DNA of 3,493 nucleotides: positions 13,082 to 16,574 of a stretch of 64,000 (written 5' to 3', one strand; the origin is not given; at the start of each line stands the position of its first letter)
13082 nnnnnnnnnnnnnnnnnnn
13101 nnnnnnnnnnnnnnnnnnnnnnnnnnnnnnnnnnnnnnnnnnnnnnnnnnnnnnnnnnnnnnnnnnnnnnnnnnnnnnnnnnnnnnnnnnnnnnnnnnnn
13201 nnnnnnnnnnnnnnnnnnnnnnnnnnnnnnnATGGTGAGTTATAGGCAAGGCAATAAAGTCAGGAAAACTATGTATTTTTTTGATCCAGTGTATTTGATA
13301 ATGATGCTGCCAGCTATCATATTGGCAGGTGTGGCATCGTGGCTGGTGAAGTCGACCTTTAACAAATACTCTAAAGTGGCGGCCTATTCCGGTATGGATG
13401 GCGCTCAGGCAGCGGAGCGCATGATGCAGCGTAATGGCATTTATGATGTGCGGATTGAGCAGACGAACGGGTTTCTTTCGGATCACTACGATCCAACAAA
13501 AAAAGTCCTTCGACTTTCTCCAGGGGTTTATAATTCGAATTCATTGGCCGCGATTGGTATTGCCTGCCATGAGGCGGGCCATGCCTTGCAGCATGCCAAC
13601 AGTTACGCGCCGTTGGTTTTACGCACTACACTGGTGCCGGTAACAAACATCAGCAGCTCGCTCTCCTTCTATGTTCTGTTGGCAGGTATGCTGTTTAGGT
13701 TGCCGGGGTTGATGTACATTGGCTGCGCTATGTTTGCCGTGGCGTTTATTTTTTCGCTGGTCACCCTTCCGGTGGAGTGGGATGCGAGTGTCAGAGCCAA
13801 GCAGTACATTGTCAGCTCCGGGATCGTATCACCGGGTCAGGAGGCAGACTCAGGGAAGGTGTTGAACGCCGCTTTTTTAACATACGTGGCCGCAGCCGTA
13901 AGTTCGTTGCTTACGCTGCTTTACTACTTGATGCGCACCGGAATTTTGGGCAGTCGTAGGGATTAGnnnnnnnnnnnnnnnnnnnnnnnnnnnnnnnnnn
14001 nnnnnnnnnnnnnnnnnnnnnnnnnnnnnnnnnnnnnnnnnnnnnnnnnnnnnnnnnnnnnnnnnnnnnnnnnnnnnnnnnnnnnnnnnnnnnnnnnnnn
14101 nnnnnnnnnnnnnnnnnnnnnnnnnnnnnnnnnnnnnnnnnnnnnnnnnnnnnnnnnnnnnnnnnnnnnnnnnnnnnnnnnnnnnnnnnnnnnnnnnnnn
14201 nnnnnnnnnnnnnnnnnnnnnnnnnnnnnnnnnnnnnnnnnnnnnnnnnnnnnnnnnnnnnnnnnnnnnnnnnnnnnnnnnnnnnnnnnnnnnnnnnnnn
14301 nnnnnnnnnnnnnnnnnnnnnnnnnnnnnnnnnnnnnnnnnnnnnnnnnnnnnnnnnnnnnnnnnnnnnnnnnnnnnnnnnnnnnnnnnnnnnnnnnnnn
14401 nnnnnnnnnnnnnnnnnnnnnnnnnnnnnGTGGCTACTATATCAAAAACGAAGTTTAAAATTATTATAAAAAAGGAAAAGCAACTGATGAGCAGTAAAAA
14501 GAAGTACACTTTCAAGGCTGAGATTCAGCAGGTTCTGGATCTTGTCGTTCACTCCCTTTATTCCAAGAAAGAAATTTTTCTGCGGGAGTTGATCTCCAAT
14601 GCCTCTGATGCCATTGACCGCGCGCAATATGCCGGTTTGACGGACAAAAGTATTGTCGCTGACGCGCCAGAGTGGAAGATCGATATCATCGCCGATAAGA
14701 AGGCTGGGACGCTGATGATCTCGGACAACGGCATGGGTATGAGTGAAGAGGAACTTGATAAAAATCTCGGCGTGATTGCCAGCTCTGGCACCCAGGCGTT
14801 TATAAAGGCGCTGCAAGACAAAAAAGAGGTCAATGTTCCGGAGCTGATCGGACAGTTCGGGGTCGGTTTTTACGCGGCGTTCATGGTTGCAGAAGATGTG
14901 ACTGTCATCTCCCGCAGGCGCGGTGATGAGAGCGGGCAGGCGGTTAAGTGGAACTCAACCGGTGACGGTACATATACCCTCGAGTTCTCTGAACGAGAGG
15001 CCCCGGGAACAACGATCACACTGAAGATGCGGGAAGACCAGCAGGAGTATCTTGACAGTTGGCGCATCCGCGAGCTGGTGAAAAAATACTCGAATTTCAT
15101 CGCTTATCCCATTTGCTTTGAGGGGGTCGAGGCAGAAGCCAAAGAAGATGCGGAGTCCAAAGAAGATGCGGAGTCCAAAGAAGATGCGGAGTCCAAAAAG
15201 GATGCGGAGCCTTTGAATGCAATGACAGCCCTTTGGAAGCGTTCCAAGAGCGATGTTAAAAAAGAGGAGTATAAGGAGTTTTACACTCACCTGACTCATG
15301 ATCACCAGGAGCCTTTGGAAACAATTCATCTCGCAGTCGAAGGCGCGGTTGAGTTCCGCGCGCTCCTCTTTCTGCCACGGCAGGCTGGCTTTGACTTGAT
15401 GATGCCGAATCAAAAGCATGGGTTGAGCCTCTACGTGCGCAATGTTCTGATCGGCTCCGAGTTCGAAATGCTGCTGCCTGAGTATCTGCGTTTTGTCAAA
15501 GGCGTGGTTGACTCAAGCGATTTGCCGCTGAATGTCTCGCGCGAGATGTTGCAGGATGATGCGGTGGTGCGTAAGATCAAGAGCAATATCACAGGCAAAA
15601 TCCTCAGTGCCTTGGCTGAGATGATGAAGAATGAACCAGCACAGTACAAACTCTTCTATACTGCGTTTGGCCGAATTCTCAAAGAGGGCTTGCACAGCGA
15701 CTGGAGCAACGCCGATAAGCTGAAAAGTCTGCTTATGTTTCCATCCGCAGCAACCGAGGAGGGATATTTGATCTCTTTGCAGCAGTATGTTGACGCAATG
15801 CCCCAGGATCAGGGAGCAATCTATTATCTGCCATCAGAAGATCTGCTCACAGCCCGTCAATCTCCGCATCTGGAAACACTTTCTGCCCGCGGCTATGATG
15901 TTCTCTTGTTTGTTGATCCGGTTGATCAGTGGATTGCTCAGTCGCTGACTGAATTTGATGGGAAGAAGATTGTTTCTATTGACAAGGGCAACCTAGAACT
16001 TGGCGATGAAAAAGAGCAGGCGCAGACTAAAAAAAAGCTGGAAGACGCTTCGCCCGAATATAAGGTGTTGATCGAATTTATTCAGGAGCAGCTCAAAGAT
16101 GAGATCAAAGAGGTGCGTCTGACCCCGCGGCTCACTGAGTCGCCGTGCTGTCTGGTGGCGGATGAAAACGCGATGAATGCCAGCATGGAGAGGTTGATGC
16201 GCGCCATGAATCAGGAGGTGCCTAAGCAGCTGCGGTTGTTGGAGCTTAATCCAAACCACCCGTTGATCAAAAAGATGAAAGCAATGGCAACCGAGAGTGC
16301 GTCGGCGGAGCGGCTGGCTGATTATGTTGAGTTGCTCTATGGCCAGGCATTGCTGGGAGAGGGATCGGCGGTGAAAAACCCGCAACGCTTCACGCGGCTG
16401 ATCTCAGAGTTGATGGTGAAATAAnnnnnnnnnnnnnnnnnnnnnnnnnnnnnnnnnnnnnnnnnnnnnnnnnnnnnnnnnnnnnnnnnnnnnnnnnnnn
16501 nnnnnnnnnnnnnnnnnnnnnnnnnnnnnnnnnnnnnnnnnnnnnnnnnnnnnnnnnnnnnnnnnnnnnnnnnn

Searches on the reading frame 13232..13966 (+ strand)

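Call 9: search_protein_families(library=pfam, proteins=[window:13232-13966:+], max_evalue=0.001)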
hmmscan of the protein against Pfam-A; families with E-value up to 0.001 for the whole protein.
window:13232-13966:+ (244 aa): 1 family
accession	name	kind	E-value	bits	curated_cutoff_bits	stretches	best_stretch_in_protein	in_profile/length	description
PF04298.18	Zn_peptidase_2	-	1.8e-83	279.8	27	1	21-235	1-216/218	Putative neutral zinc metallopeptidase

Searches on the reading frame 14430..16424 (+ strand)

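Call 9: search_protein_families(library=pfam, proteins=[window:14430-16424:+], max_evalue=0.001)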
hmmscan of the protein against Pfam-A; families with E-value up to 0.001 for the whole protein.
window:14430-16424:+ (664 aa): 3 families
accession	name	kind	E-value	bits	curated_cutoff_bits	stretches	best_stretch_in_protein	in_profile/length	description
PF00183.23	HSP90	-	8.2e-132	441.2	24.4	1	206-662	1-486/518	Hsp90 protein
PF13589.12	HATPase_c_3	-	2.6e-13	50.6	25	1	69-177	9-108/137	Histidine kinase-, DNA gyrase B-, and HSP90-like ATPase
PF02518.31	HATPase_c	-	9.6e-05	23.2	26.4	1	48-202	3-109/111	Histidine kinase-, DNA gyrase B-, and HSP90-like ATPase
